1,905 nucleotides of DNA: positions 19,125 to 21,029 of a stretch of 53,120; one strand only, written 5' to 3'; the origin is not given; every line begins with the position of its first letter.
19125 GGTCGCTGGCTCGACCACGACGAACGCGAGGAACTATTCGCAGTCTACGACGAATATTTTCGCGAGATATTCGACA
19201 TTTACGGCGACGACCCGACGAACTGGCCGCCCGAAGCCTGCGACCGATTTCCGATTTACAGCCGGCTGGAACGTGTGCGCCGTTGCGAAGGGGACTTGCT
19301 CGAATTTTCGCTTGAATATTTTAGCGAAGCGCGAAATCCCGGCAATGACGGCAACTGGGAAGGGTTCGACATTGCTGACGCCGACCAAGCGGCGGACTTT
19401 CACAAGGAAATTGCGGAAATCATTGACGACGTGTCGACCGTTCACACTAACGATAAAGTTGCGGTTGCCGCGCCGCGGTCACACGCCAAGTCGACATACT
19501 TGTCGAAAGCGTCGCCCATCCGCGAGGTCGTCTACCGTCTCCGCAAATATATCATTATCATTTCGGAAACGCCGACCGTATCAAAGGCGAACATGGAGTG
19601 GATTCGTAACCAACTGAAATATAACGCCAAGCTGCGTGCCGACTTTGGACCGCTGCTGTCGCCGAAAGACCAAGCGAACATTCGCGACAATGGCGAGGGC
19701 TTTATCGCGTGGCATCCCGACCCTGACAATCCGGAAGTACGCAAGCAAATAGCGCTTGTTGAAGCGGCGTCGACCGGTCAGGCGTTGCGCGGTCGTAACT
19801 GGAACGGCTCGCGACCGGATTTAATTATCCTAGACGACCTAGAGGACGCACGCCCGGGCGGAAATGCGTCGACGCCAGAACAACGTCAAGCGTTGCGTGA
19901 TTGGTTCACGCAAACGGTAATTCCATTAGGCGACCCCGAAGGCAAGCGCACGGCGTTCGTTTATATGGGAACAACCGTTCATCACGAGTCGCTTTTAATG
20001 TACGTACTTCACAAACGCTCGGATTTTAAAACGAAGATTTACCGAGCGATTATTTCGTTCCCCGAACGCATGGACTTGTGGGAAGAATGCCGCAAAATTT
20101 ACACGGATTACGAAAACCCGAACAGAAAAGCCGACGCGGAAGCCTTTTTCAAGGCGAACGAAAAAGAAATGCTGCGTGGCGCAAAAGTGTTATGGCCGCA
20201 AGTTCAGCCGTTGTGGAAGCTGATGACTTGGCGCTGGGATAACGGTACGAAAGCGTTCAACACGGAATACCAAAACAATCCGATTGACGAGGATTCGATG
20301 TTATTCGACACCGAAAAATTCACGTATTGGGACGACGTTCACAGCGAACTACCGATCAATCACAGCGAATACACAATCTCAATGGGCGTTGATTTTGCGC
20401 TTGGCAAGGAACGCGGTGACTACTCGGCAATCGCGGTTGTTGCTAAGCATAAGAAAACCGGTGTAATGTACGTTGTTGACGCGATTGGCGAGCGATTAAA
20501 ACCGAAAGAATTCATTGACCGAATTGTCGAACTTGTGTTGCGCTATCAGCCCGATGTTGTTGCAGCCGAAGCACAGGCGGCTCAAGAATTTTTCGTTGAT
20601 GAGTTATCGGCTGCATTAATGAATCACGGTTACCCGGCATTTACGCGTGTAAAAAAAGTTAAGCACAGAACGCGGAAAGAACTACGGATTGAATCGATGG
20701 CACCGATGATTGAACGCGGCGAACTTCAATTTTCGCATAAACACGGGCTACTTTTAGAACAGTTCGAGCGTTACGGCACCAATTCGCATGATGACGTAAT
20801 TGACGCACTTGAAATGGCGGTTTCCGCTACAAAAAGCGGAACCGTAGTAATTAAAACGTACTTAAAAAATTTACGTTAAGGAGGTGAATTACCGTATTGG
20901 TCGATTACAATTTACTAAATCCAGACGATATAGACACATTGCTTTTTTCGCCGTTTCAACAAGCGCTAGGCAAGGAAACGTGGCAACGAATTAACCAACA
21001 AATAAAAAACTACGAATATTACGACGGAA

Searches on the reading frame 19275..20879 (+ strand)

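Call 31: search_protein_families(library=pfam, proteins=[window:19275-20879:+], max_evalue=0.01)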
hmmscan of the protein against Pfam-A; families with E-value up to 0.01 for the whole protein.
window:19275-20879:+ (534 aa): 2 families
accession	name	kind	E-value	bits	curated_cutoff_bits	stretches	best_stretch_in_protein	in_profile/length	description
PF17289.8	Terminase_6C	-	1.4e-12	48.3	22.6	1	370-517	1-153/155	Terminase RNaseH-like domain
PF22530.2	Terminase-T7_RNaseH-like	-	1.2e-05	26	27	1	386-484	11-108/108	Terminase Bacteriophage T7, Ribonuclease H-like domain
